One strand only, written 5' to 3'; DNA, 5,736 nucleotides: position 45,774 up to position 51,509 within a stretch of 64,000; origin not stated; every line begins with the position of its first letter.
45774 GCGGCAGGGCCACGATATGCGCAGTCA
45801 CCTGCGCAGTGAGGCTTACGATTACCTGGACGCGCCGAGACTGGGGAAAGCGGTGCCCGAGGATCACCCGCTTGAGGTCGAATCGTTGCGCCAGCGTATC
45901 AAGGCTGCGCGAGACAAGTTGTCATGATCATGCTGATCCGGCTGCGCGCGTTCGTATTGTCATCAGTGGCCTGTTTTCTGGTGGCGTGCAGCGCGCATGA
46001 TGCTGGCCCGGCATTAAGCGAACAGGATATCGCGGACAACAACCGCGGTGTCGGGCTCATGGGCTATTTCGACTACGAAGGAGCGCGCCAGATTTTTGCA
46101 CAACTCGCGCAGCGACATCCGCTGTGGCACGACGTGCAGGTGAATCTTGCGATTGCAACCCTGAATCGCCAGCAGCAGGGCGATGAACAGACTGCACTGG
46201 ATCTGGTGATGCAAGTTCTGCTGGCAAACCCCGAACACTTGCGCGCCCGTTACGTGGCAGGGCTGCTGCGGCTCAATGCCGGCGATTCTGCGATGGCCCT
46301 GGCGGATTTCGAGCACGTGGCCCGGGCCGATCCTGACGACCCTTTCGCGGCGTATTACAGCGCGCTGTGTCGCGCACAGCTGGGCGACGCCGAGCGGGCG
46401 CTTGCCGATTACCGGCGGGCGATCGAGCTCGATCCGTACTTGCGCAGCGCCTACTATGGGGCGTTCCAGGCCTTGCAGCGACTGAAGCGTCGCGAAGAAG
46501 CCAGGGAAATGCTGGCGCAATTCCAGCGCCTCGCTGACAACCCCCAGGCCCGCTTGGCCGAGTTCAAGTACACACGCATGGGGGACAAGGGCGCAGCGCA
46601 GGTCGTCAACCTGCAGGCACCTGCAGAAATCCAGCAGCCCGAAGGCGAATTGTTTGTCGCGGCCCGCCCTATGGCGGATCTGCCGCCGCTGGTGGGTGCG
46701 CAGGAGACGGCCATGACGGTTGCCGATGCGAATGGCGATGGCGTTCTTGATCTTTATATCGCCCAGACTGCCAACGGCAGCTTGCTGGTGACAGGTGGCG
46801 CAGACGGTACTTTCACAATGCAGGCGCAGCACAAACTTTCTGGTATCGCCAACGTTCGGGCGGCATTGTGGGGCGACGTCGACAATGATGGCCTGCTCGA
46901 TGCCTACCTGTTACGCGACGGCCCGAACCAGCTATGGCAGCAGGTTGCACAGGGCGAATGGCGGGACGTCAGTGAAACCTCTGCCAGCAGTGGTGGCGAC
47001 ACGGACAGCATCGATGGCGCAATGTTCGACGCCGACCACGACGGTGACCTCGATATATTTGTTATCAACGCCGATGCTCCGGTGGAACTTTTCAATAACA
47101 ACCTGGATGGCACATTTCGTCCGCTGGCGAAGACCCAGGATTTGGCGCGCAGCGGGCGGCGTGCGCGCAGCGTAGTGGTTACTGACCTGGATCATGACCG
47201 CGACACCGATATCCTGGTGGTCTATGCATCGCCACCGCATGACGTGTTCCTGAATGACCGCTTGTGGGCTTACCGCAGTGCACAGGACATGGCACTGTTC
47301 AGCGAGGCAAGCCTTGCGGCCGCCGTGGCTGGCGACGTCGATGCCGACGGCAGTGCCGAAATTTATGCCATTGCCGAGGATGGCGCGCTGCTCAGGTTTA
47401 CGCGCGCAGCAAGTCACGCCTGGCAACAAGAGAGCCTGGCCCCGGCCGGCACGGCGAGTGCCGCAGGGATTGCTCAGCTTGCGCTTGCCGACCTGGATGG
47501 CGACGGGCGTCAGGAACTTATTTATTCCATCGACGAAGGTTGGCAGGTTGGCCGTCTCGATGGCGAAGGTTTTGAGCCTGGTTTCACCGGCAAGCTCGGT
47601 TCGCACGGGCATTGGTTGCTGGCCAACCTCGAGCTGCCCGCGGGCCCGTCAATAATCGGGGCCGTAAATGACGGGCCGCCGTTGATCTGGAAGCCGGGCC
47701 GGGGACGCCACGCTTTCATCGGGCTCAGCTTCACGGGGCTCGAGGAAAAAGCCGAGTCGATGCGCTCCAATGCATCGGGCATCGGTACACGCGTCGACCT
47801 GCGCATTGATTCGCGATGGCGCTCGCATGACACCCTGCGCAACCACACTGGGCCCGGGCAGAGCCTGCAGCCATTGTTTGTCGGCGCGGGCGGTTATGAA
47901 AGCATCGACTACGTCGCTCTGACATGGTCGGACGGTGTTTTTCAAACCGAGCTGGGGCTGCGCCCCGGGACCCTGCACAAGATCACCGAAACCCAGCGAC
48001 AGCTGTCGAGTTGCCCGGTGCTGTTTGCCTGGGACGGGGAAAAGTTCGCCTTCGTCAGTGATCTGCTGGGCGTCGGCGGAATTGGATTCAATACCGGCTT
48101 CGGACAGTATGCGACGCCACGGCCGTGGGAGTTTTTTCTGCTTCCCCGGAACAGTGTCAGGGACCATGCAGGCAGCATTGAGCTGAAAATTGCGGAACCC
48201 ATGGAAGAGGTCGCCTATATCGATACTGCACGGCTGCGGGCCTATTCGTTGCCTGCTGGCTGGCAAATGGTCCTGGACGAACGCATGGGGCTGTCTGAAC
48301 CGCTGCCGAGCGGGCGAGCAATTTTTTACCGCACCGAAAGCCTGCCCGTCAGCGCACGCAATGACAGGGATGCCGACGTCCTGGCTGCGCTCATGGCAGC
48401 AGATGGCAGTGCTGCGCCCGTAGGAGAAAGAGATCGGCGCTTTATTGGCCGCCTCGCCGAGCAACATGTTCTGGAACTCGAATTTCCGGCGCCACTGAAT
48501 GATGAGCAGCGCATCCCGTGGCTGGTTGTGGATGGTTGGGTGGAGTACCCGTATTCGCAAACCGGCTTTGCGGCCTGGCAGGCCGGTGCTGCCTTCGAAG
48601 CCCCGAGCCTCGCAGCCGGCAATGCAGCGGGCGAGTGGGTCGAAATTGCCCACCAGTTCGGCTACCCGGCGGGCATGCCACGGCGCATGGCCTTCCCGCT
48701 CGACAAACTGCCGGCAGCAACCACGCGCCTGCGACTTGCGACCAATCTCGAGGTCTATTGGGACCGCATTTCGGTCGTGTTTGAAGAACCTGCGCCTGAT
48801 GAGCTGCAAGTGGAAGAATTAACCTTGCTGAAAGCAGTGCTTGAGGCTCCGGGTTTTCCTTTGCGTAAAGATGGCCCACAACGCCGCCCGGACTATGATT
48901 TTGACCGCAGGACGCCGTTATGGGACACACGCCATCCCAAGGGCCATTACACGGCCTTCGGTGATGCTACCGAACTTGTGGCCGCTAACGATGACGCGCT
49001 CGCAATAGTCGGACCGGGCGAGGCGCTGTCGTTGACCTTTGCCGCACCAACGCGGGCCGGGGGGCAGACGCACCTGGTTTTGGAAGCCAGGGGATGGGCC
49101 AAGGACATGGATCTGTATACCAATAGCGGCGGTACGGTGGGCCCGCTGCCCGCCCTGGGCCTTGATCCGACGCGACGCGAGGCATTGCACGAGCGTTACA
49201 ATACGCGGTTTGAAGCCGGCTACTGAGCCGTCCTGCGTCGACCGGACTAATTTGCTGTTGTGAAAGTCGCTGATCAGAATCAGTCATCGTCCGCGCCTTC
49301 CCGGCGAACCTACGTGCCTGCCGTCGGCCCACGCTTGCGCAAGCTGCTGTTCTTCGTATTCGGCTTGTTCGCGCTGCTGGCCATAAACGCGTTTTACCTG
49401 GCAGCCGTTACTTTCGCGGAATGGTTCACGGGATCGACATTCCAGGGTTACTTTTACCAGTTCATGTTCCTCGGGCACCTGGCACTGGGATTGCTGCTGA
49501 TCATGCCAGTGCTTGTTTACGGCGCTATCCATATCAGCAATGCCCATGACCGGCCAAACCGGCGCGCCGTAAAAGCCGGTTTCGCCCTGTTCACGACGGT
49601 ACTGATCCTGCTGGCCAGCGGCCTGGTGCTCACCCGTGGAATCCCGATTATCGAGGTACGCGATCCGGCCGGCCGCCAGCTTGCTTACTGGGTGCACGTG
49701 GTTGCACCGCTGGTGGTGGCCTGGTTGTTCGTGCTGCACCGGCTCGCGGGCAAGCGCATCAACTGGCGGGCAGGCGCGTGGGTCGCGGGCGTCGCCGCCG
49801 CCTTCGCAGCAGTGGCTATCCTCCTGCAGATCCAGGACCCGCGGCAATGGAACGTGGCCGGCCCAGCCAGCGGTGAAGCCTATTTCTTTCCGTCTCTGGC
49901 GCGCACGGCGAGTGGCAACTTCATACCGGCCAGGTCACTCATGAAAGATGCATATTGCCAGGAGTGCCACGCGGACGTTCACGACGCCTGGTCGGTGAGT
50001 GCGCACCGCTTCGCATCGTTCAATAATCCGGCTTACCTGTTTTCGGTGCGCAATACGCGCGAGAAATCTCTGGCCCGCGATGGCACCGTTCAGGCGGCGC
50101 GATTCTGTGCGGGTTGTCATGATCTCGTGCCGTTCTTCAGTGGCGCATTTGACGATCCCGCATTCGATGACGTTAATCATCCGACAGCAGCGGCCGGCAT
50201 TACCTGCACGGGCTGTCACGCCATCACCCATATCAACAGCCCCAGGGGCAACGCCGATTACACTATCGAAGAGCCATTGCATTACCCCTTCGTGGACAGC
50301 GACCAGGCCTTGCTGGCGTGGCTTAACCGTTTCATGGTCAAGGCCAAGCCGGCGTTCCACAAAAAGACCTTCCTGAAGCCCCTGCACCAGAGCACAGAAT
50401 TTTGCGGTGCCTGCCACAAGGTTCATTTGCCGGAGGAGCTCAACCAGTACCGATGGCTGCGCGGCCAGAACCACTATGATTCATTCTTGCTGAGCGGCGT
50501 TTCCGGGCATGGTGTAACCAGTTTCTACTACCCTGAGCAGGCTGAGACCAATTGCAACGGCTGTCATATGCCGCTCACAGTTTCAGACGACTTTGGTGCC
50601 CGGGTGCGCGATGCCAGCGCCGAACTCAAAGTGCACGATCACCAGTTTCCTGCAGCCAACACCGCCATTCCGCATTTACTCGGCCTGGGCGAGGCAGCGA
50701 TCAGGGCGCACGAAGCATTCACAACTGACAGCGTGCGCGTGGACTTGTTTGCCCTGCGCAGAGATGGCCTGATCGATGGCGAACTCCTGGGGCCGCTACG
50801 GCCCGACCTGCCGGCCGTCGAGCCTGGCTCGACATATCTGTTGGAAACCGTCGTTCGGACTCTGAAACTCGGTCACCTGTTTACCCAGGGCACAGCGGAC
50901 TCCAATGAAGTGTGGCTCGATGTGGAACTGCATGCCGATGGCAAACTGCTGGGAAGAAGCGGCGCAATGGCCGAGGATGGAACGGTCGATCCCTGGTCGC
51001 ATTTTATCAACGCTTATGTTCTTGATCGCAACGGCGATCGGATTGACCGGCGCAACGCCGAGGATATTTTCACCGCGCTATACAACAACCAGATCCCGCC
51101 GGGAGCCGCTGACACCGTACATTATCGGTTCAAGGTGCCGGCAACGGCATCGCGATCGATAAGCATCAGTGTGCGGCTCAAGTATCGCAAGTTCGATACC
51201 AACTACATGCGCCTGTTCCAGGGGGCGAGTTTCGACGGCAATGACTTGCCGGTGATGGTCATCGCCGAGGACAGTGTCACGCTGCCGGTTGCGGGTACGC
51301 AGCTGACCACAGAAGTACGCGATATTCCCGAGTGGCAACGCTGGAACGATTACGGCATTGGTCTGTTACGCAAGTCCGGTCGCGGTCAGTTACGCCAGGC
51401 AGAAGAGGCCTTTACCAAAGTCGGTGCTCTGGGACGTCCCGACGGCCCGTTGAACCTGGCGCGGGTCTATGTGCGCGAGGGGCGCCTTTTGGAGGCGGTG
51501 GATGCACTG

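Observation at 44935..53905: Translationally coupled operon: amidase-like hydrolase + TPR/FG-GAP lipoprotein + membrane-anchored pentaheme-TPR cytochrome + CRTAC1-type propeller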

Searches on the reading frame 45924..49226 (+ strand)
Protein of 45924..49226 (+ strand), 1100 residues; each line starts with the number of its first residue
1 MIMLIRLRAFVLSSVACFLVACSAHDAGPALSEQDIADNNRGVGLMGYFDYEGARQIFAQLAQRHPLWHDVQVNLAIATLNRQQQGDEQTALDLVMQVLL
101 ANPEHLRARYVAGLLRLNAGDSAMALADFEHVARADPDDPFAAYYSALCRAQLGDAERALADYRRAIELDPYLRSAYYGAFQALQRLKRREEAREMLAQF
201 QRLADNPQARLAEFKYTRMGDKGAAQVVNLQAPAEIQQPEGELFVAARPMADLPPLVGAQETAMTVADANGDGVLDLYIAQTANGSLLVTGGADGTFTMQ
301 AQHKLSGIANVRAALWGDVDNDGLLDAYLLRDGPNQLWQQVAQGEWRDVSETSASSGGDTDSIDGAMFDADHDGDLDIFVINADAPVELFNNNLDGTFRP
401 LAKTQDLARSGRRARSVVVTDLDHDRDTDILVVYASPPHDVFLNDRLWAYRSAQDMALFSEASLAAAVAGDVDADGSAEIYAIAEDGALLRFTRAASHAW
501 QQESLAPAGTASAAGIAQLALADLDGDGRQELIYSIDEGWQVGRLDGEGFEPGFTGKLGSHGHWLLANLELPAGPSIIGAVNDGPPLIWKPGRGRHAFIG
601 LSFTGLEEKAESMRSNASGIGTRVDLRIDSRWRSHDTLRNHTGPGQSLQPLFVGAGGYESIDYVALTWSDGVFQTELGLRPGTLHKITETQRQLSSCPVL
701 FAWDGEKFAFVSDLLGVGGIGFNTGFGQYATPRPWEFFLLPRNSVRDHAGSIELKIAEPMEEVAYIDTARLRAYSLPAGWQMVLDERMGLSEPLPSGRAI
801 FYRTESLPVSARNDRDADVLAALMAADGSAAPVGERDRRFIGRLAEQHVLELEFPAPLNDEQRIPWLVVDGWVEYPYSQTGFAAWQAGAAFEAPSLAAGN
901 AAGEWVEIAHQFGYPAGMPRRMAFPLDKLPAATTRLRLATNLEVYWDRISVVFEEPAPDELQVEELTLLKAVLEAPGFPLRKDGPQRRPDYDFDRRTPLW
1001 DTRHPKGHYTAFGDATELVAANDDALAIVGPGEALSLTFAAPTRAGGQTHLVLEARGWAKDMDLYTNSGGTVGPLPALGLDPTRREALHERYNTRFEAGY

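Call 7: search_protein_families(library=pfam, proteins=[window:45924-49226:+], max_evalue=0.01)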
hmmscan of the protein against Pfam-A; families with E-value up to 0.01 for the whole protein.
window:45924-49226:+ (1100 aa): 15 families
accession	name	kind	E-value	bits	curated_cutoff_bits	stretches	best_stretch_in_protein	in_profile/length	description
PF13517.12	FG-GAP_3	-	5e-30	104.3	26.9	4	369-432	1-61/61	FG-GAP-like repeat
PF13371.12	TPR_9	-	7.4e-08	32.7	35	1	84-142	7-65/73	Tetratricopeptide repeat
PF13181.12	TPR_8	-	3.7e-07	30.2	25.7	0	149-171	10-32/34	Tetratricopeptide repeat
PF01839.29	FG-GAP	-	1.9e-06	28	22.1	0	518-533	4-19/37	FG-GAP repeat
PF13432.12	TPR_16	-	2.1e-06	28.5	32.7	2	110-172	1-63/65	Tetratricopeptide repeat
PF14559.12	TPR_19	-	1.3e-05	25.8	25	1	152-210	3-62/68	Tetratricopeptide repeat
PF07719.23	TPR_2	-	3e-05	24.2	27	1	141-171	2-32/34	Tetratricopeptide repeat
PF00515.34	TPR_1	-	6.2e-05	23.1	27.8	1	147-171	8-32/34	Tetratricopeptide repeat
PF12895.13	ANAPC3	-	0.00014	22.5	27.2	1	130-198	13-80/82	Anaphase-promoting complex, cyclosome, subunit 3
PF13174.12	TPR_6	-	0.00029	21.7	26.3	0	142-171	2-31/33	Tetratricopeptide repeat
PF23914.1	TPR_CcmH_CycH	-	0.0003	21.1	42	1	50-135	65-150/158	Cytochrome c-type biogenesis protein H TPR domain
PF13428.12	TPR_14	-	0.00046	21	23.5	0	146-178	7-39/44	Tetratricopeptide repeat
PF13414.12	TPR_11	-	0.0006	19.9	26.8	1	152-179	6-33/42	TPR repeat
PF07593.17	UnbV_ASPIC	-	0.001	19.4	23.4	1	619-683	1-65/68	ASPIC and UnbV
PF13431.12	TPR_17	-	0.0037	17.9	24.4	0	129-160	2-33/34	Tetratricopeptide repeat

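Call 8: search_protein_families(library=ncbifam, proteins=[window:45924-49226:+], max_evalue=0.01)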
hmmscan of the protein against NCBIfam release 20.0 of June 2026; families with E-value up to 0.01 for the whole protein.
window:45924-49226:+ (1100 aa): 7 families
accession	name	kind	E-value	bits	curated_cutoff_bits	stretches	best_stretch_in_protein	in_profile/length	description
TIGR02552.1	LcrH_SycD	equivalog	1.8e-09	37.5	104.8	2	99-169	43-115/136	SycD/LcrH family type III secretion system chaperone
NF040959.1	MamA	equivalog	3.4e-09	36.4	200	1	54-194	56-193/204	magnetosome protein MamA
TIGR02917.1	PEP_TPR_lipo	equivalog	8.3e-08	30.6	312.2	1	52-209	176-331/899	XrtA/PEP-CTERM system TPR-repeat protein PrsT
NF033758.1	gliding_GltE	equivalog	0.00023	20.3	225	1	48-180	133-263/411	adventurous gliding motility TPR repeat lipoprotein GltE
TIGR02521.1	type_IV_pilW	equivalog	0.0027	17.3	154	1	115-199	40-124/234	type IV pilus biogenesis/stability protein PilW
NF008757.0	PRK11788.1-5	equivalog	0.005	16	363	1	83-221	191-327/388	lipopolysaccharide assembly protein LapB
NF053607.1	CHU_0125_OmpA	equivalog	0.0096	14.5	620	0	115-216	28-130/639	CHU_0125 family OmpA-like outer membrane integrity protein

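Call 34: search_solved_structures(query=window:45924-49223:+, max_evalue=0.01)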
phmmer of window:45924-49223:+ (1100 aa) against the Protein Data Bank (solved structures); distinct sequences matched with E-value up to 0.01: 31.
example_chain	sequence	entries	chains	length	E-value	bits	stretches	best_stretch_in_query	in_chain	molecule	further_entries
9qhb_A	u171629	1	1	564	4.3e-15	58.2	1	84-198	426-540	Engineered tetratricopeptide repeat protein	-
9qhc_A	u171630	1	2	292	1.1e-07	33.7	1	84-196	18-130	Engineered tetratricopeptide repeat protein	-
8bu0_A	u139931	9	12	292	1.9e-07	33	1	84-183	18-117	Consensus tetratricopeptide repeat protein | Crystal structure of an 8-repeat consensus TPR superhelix with Zinc. | Monomer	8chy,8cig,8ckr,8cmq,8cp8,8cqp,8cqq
9etn_A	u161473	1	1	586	4.8e-07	31.6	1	376-539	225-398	Cartilage acidic protein 1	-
3kd7_A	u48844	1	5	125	5.9e-07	31.3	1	84-177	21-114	CTPR390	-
2q7f_A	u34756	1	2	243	1.7e-06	29.7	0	91-199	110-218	YrrB protein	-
2y4t_A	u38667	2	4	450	6.4e-05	24.6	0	71-203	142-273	DNAJ HOMOLOG SUBFAMILY C MEMBER 3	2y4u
8ump_A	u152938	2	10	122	9.3e-05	24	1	85-182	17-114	T33-ml35-redesigned-TPR-domain-fold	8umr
3ma5_A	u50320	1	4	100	9.5e-05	24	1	135-218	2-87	Tetratricopeptide repeat domain protein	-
2kcl_A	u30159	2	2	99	0.00012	23.6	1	136-219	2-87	Tetratricopeptide repeat domain protein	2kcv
7obi_A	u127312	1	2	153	0.00012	23.6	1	48-172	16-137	CTPR-rv4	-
1na0_A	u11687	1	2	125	0.0002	22.9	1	83-177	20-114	designed protein CTPR3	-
3ieg_A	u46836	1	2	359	0.00023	22.7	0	91-203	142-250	DnaJ homolog subfamily C member 3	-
2fo7_A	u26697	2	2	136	0.00033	22.2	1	84-196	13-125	SYNTHETIC CONSENSUS TPR PROTEIN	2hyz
8ch0_A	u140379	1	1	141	0.00038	22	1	84-196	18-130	Consensus tetratricopeptide repeat protein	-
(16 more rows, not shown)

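Call 92: search_protein_families(library=padloc, proteins=[window:45924-49226:+], max_evalue=0.001)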
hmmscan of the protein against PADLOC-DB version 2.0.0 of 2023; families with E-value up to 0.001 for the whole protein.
window:45924-49226:+ (1100 aa): 0 families

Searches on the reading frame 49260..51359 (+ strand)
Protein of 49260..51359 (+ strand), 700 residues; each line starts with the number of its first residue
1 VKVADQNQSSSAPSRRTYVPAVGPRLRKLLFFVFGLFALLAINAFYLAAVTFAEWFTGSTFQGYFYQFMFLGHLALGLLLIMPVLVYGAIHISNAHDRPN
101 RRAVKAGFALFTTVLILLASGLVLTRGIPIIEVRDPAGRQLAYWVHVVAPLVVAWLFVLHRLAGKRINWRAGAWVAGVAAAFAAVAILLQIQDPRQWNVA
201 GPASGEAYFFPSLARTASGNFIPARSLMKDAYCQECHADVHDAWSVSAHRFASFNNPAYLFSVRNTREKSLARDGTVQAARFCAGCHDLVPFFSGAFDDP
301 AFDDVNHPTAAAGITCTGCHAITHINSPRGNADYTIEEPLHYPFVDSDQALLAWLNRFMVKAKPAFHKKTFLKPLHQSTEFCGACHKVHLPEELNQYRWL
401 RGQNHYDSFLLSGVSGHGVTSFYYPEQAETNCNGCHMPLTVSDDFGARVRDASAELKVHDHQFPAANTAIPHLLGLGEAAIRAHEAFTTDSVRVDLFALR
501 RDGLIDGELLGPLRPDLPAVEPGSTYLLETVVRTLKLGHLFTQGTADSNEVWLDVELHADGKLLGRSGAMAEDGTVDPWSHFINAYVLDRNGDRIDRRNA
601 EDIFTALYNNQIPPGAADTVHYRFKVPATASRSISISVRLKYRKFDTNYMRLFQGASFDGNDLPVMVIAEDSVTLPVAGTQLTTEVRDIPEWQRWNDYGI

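Call 31: search_solved_structures(query=window:49260-51359:+, max_evalue=10, show_alignments=2)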
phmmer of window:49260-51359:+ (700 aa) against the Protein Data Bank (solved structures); distinct sequences matched with E-value up to 10: 11.
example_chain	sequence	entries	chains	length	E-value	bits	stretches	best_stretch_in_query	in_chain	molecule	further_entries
9wt9_A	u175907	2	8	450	0.47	11.8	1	227-255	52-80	Cytochrome c,Multiheme cytochrome c selenoprotein mutant (MccSep U325A) | Cytochrome c,Multiheme cytochrome c selenoprotein (MccSep)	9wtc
9wt8_A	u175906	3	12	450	0.47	11.8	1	227-255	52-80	Cytochrome c,Multiheme cytochrome c selenoprotein (MccSep)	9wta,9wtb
9kys_B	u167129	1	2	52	0.92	10.8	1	386-425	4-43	Peripheral plasma membrane protein CASK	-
3tac_A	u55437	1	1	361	1.4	10.2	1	385-425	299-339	Peripheral plasma membrane protein CASK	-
6lnm_A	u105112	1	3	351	1.4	10.2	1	385-425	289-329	Peripheral plasma membrane protein CASK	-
3c0g_A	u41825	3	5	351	1.4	10.2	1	385-425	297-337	Peripheral plasma membrane protein CASK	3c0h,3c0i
3mfr_A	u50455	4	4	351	1.4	10.2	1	385-425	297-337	Peripheral plasma membrane protein CASK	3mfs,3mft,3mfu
8y68_A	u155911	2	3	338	1.4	10.2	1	385-424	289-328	Peripheral plasma membrane protein CASK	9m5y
7oai_A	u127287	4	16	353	1.4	10.2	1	385-425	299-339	Peripheral plasma membrane protein CASK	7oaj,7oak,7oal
1kon_A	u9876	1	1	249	1.7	9.9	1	237-306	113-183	Protein yebC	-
6i5b_A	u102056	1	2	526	1.9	9.8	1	228-249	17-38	Uncharacterized protein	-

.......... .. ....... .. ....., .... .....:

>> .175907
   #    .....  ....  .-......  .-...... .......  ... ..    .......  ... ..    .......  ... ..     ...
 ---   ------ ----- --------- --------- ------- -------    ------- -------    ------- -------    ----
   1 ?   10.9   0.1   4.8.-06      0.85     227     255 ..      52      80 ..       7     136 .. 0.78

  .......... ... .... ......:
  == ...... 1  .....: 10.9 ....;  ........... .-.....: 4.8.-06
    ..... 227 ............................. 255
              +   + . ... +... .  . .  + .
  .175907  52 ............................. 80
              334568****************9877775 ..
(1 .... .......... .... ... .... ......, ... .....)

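Call 84: search_solved_structures(query=A2, max_evalue=1, show_alignments=2)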
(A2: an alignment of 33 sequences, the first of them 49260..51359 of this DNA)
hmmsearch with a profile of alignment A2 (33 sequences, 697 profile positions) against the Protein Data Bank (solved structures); distinct sequences matched with E-value up to 1: 8.
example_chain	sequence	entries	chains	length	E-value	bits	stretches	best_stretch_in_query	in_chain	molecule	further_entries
5ze8_A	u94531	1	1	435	1.2e-07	33.6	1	226-323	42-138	cytochrome c552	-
9wt9_A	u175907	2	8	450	7.4e-05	24.4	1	215-285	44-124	Cytochrome c,Multiheme cytochrome c selenoprotein mutant (MccSep U325A) | Cytochrome c,Multiheme cytochrome c selenoprotein (MccSep)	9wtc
9wt8_A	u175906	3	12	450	0.00013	23.5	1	215-285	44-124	Cytochrome c,Multiheme cytochrome c selenoprotein (MccSep)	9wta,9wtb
1bvb_A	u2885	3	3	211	0.011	17.2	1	225-317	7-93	CYTOCHROME C-554 | CYTOCHROME C554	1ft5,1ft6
1qno_A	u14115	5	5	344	0.045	15.2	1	193-246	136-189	ENDO-1,4-B-D-MANNANASE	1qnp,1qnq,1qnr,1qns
1mnt_A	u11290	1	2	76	0.071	14.5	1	617-676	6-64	MNT REPRESSOR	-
8j07_c3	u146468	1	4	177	0.13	13.7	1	186-238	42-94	DPY30 domain-containing protein 2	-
4rkm_A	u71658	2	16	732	0.18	13.2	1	194-246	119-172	MccA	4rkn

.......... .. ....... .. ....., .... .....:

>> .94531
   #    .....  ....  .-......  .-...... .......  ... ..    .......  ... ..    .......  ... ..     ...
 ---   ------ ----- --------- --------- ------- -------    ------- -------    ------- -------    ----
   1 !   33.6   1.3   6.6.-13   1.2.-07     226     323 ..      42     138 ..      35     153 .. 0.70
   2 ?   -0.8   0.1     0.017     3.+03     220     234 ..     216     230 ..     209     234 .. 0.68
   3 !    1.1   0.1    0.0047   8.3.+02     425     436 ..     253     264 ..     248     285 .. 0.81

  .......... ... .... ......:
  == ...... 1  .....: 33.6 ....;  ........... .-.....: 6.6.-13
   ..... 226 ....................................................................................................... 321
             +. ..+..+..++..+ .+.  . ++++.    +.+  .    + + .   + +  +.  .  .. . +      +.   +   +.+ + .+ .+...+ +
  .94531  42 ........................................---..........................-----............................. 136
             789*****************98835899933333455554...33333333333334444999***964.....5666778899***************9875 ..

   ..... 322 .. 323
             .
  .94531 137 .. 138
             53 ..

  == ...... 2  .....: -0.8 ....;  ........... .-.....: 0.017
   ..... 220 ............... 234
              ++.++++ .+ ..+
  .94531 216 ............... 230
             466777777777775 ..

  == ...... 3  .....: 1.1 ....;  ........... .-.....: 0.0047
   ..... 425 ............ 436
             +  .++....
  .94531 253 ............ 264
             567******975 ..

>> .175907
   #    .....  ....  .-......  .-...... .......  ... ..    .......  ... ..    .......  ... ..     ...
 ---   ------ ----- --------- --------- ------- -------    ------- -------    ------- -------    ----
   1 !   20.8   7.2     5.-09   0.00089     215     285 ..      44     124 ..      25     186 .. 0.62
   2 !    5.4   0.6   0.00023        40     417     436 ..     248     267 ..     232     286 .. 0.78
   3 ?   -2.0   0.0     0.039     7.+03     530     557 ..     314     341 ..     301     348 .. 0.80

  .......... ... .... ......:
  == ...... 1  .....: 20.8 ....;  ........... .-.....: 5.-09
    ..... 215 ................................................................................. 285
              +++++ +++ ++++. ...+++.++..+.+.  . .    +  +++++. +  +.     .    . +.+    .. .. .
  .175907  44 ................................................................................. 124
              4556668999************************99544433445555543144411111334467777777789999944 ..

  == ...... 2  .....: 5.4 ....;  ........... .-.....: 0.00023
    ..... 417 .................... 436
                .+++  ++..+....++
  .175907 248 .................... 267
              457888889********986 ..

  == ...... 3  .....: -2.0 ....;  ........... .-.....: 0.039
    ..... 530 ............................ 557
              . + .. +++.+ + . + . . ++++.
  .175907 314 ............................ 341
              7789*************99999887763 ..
